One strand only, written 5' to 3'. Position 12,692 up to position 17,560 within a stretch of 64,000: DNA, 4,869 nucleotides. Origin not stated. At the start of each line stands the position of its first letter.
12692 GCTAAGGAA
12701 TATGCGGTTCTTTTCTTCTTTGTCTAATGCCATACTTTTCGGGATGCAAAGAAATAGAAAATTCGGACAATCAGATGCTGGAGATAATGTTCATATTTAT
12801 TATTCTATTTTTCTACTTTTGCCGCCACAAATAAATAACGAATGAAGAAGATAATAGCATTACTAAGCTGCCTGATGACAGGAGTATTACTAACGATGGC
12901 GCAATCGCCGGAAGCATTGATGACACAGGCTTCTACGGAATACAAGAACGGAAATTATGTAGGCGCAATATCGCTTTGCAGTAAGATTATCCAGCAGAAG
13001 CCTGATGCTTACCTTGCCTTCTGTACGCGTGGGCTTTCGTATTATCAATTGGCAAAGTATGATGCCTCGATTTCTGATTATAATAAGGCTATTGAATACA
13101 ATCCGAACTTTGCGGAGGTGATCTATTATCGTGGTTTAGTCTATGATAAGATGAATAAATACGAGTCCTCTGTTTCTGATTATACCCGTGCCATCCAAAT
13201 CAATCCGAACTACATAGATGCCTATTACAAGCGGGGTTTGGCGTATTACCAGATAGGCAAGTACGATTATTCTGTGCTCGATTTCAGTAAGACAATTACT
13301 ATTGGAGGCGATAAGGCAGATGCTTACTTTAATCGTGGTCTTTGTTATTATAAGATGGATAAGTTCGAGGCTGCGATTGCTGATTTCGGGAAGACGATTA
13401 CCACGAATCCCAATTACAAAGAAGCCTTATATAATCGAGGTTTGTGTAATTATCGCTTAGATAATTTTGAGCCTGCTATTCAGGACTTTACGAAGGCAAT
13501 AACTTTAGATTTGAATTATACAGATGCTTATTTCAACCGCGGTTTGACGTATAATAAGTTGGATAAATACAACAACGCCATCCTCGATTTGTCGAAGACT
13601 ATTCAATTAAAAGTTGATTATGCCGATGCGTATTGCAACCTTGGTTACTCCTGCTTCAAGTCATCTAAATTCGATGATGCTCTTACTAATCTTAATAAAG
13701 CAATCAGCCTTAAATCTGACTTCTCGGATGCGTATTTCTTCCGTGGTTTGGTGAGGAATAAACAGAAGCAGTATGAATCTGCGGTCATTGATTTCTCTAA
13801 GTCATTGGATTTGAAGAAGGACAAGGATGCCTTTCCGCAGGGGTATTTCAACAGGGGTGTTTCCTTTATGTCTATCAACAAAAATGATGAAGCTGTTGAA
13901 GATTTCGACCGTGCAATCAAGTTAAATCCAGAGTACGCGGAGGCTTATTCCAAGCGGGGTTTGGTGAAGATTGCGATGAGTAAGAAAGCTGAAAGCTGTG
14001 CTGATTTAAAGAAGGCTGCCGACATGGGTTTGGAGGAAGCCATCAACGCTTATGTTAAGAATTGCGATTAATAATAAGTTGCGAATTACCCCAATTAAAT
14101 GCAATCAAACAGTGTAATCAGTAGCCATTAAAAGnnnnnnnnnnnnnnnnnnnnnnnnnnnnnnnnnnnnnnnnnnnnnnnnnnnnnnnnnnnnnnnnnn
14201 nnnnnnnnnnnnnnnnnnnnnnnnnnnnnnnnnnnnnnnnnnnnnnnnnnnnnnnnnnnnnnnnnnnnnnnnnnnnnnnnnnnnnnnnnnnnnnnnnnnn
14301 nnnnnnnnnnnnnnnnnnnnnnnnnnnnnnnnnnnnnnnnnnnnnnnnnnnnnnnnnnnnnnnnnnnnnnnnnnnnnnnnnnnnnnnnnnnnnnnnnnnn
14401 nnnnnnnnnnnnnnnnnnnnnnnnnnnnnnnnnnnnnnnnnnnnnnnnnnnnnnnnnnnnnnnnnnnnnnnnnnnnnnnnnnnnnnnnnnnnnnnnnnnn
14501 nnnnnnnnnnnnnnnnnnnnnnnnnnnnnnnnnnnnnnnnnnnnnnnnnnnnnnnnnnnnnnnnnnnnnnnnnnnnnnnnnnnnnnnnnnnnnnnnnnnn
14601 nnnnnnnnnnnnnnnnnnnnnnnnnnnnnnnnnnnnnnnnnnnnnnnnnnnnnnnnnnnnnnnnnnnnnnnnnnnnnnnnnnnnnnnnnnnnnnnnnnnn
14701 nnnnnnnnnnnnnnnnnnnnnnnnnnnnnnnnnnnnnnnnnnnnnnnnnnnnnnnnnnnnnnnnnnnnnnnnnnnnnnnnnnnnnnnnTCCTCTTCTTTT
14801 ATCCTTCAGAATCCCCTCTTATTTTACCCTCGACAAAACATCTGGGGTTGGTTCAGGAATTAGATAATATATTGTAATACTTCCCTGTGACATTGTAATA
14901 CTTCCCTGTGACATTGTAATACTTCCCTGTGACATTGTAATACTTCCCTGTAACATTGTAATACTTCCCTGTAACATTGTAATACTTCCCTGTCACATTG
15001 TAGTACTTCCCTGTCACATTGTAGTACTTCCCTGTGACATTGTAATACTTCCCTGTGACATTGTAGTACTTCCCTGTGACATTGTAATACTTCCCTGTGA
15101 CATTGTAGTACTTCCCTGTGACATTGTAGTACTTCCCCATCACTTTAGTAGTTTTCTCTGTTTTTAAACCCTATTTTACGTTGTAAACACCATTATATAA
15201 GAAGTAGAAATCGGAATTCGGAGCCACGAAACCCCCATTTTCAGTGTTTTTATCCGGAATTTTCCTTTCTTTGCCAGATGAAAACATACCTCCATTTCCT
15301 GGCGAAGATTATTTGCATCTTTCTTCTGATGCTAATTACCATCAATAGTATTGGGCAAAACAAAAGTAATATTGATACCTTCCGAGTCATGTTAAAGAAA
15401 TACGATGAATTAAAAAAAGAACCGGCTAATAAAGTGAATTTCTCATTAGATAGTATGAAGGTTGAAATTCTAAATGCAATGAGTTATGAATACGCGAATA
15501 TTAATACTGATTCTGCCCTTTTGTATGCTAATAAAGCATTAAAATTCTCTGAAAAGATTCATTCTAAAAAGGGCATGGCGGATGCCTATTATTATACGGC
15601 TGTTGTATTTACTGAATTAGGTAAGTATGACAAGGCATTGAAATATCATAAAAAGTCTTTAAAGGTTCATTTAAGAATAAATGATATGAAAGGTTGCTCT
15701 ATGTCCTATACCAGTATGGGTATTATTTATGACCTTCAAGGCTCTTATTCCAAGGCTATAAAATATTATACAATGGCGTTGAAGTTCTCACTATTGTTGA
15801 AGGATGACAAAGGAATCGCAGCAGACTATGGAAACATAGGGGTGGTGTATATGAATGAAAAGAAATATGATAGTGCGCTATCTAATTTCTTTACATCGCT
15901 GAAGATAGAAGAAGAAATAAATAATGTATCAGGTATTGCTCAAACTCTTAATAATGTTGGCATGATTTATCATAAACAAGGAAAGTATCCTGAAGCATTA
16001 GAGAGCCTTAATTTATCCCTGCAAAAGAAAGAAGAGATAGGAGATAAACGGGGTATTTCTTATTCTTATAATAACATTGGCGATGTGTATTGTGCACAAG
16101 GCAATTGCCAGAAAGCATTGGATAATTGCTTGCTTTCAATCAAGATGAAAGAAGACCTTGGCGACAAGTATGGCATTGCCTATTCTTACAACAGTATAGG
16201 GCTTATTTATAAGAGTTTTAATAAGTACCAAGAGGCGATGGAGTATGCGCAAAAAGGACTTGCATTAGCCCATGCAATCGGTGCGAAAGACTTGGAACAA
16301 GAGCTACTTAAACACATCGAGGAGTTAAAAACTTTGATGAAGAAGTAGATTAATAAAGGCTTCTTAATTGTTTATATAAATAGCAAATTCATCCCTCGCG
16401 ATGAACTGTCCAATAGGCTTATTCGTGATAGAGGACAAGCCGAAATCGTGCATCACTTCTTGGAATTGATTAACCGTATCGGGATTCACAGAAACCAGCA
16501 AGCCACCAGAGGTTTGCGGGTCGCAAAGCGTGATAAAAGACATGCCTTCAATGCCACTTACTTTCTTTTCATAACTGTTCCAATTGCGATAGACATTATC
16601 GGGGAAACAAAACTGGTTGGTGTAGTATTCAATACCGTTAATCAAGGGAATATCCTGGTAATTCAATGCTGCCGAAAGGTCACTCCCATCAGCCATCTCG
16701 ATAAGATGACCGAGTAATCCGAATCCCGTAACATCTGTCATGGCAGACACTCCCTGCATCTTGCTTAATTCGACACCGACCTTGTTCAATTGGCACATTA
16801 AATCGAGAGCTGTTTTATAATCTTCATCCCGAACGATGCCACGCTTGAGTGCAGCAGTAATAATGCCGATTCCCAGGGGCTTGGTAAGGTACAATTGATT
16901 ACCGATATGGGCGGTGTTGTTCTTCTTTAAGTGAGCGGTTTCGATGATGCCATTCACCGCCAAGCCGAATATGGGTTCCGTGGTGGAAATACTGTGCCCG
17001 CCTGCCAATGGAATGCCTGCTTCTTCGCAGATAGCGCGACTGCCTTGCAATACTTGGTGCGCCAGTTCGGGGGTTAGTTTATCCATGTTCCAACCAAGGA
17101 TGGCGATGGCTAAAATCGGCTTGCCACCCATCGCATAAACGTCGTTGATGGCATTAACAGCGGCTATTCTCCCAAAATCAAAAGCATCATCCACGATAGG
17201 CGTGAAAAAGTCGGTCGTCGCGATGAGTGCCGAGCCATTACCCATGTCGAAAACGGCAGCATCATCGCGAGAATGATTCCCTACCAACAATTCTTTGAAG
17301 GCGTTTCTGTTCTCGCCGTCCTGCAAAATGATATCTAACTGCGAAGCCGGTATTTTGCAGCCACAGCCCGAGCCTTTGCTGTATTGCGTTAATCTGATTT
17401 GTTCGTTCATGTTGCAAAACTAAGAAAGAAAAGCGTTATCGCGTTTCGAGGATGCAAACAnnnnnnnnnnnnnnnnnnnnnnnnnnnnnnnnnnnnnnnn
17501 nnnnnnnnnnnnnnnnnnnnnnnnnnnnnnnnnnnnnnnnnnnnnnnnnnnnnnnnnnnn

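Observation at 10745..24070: Pair of ~250-bp inverted repeats, each embedding a 42-bp array, brackets a 12.5-kb housekeeping block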

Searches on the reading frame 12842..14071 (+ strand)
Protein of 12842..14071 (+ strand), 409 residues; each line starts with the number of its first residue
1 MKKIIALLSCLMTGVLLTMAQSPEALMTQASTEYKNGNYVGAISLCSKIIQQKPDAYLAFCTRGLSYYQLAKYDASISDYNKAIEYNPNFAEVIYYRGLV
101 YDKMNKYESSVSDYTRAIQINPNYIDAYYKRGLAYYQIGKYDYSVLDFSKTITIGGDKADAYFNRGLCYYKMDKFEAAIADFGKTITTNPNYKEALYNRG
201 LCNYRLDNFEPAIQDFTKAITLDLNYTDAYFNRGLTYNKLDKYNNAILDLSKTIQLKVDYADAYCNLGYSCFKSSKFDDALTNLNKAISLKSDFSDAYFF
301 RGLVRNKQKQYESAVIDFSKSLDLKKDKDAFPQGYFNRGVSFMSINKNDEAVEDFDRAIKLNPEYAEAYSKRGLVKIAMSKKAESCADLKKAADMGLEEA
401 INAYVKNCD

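Call 68: search_protein_families(library=pfam, proteins=[window:12842-14071:+], max_evalue=0.00001)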
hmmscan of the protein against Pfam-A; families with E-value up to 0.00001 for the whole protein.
window:12842-14071:+ (409 aa): 17 families
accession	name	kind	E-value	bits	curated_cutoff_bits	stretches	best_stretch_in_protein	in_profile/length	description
PF00515.34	TPR_1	-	1.1e-75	247.1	27.8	6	159-192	1-34/34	Tetratricopeptide repeat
PF07719.23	TPR_2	-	1.1e-58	190.9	27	1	159-192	1-34/34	Tetratricopeptide repeat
PF13414.12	TPR_11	-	4.3e-58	193.2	26.8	3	104-139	7-42/42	TPR repeat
PF13181.12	TPR_8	-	1.1e-43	144.1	25.7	0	59-89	3-33/34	Tetratricopeptide repeat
PF13432.12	TPR_16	-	8.3e-33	112.9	32.7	0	166-221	4-59/65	Tetratricopeptide repeat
PF13431.12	TPR_17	-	9.8e-32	107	24.4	0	80-108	2-30/34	Tetratricopeptide repeat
PF13371.12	TPR_9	-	1.5e-30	105.4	35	0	106-161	10-65/73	Tetratricopeptide repeat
PF13174.12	TPR_6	-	2.9e-26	90.7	26.3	0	160-191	1-32/33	Tetratricopeptide repeat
PF13424.12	TPR_12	-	4.8e-20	72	30.1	0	159-223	3-75/77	Tetratricopeptide repeat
PF14559.12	TPR_19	-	1.3e-14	54.7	25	0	172-214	4-46/68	Tetratricopeptide repeat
PF12895.13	ANAPC3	-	3.7e-14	53.2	27.2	0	16-77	15-76/82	Anaphase-promoting complex, cyclosome, subunit 3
PF13428.12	TPR_14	-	5.2e-12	45.6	23.5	0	342-371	11-40/44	Tetratricopeptide repeat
PF25575.1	TPR_BSK1_C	-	1.5e-11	44.6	42.2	0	307-369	54-114/118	Serine/threonine-protein kinase BSK1-like, TPR repeats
PF10516.15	SHNi-TPR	-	2e-11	43.6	21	0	262-291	2-31/38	SHNi-TPR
PF25063.1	ARM_TT21_C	-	2.3e-10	41.2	35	0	207-365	35-197/209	Tetratricopeptide repeat protein 21 C-terminal ARM domain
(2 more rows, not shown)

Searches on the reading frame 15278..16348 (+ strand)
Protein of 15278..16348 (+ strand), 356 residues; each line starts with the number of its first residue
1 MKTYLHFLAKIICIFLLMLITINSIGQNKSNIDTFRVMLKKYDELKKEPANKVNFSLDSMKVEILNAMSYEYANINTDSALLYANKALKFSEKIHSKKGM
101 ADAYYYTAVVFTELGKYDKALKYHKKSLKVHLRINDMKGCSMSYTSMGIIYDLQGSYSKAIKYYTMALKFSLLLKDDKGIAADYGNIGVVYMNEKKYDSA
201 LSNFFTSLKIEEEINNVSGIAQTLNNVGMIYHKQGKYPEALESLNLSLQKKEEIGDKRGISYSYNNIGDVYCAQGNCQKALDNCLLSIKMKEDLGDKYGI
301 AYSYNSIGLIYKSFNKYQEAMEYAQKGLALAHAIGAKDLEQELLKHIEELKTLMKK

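Call 68: search_protein_families(library=pfam, proteins=[window:15278-16348:+], max_evalue=0.00001)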
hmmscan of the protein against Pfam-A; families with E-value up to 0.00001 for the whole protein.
window:15278-16348:+ (356 aa): 13 families
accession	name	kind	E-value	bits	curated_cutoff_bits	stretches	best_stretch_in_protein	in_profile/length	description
PF13424.12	TPR_12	-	1.6e-36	124.7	30.1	3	263-331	5-75/77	Tetratricopeptide repeat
PF00515.34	TPR_1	-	4.5e-33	112.2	27.8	0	101-130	1-30/34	Tetratricopeptide repeat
PF13374.12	TPR_10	-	1.5e-23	82.5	27.5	0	221-244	2-25/42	Tetratricopeptide repeat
PF07719.23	TPR_2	-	1e-21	75.6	27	0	221-250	1-30/34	Tetratricopeptide repeat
PF13176.12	TPR_7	-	2.8e-18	64.8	27.9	0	223-248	1-26/36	Tetratricopeptide repeat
PF13181.12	TPR_8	-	1.8e-12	46.8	25.7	0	302-330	2-30/34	Tetratricopeptide repeat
PF13431.12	TPR_17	-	9.9e-09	35.2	24.4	0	221-242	13-34/34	Tetratricopeptide repeat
PF13414.12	TPR_11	-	2.8e-07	30.5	26.8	0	228-245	1-18/42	TPR repeat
PF17874.7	TPR_MalT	-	6.1e-07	29.5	45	0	221-334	40-155/336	MalT-like TPR region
PF24885.1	TPR_NPHP3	-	8.7e-07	29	100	0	209-333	83-215/239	Nephrocystin-3 TPR domain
PF13432.12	TPR_16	-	2.4e-06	28.3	32.7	0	100-123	30-53/65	Tetratricopeptide repeat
PF13174.12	TPR_6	-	3.9e-06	27.6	26.3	0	102-123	1-22/33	Tetratricopeptide repeat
PF13428.12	TPR_14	-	7.2e-06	26.6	23.5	0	102-130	2-30/44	Tetratricopeptide repeat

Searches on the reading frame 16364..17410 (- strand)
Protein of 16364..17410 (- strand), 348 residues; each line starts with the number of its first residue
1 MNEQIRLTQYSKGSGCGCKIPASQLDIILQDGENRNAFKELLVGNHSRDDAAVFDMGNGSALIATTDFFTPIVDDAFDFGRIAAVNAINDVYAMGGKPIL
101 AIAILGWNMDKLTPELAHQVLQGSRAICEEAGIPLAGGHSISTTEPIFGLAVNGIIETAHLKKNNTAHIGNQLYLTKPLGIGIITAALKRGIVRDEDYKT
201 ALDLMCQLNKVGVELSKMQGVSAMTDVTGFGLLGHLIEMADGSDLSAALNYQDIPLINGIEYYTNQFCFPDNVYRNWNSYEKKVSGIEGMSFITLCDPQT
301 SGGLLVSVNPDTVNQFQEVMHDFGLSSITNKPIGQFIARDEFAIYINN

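Call 63: list_cluster_members(proteins=[P0001, window:16364-17410:-, window:24112-26157:+])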
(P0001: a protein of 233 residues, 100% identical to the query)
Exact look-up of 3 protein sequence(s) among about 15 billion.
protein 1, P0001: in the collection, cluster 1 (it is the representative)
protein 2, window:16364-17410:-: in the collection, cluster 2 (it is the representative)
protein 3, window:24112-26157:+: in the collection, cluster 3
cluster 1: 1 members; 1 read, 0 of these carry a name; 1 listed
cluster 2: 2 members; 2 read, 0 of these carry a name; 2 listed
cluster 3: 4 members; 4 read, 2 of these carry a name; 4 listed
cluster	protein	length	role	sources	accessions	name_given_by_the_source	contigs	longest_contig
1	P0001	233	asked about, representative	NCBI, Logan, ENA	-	-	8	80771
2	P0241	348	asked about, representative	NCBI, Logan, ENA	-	-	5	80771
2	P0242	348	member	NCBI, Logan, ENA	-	-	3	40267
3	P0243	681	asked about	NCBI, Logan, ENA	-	-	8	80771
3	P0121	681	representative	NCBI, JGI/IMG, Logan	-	oxepin-CoA hydrolase/3-oxo-5,6-dehydrosuberyl-CoA semialdehyde dehydrogenase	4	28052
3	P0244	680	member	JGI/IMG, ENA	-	oxepin-CoA hydrolase/3-oxo-5,6-dehydrosuberyl-CoA semialdehyde dehydrogenase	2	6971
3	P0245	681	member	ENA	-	-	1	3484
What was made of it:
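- Tried and rejected: None given (call 63).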
